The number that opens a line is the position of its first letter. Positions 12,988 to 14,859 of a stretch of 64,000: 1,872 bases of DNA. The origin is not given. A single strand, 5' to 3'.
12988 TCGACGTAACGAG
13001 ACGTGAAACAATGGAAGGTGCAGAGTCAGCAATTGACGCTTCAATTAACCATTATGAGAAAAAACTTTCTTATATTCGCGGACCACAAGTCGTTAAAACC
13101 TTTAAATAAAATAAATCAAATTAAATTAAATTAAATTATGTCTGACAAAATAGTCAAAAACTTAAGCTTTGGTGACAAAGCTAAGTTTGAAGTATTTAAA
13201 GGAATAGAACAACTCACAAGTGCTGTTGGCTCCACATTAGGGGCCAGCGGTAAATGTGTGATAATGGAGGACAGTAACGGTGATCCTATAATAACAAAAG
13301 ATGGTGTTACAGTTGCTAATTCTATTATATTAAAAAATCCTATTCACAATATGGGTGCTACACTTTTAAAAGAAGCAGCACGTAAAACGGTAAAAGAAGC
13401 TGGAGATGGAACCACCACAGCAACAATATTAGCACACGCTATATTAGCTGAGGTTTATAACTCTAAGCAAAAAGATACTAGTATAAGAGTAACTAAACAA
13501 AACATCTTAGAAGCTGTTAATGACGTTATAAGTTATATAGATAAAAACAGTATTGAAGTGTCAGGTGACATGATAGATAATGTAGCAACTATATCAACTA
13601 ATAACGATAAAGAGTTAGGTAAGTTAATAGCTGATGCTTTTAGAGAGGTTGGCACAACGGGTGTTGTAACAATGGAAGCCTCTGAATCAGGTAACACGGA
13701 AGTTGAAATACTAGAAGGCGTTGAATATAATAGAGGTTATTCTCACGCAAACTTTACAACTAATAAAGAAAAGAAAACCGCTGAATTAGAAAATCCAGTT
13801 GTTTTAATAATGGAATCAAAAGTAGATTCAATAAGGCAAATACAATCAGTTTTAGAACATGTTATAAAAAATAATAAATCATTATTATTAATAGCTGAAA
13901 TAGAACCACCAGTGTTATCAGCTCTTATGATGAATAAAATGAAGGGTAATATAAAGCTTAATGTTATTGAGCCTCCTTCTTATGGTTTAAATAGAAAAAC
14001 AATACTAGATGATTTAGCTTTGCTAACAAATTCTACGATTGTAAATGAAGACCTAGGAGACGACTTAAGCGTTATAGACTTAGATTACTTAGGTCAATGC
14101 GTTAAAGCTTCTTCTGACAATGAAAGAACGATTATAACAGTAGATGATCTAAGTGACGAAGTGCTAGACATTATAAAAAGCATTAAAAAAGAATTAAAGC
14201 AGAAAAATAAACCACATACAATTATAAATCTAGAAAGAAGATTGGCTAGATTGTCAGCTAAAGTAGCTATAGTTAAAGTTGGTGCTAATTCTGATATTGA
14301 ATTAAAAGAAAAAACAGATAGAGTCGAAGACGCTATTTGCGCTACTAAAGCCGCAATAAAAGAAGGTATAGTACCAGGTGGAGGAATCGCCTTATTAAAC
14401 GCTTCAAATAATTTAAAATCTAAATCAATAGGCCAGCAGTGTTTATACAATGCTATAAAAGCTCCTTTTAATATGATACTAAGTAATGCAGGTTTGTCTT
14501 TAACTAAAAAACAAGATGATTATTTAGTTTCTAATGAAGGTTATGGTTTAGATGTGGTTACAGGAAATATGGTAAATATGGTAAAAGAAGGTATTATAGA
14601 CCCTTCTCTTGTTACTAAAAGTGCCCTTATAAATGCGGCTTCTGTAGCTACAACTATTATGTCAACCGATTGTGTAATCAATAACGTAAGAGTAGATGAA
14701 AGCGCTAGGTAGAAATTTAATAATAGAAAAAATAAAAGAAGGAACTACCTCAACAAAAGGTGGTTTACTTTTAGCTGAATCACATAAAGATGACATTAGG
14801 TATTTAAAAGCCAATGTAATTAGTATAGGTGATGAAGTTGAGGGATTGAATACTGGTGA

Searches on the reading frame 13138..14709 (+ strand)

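Call 9: search_protein_families(library=phrogs, proteins=[window:13138-14709:+], max_evalue=0.001)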
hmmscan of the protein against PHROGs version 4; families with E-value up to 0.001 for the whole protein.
window:13138-14709:+ (524 aa): 1 family
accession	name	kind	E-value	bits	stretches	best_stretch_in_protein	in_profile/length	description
phrog_5725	-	other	4.1e-136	455.7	1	5-518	3-535/540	chaperonin groEL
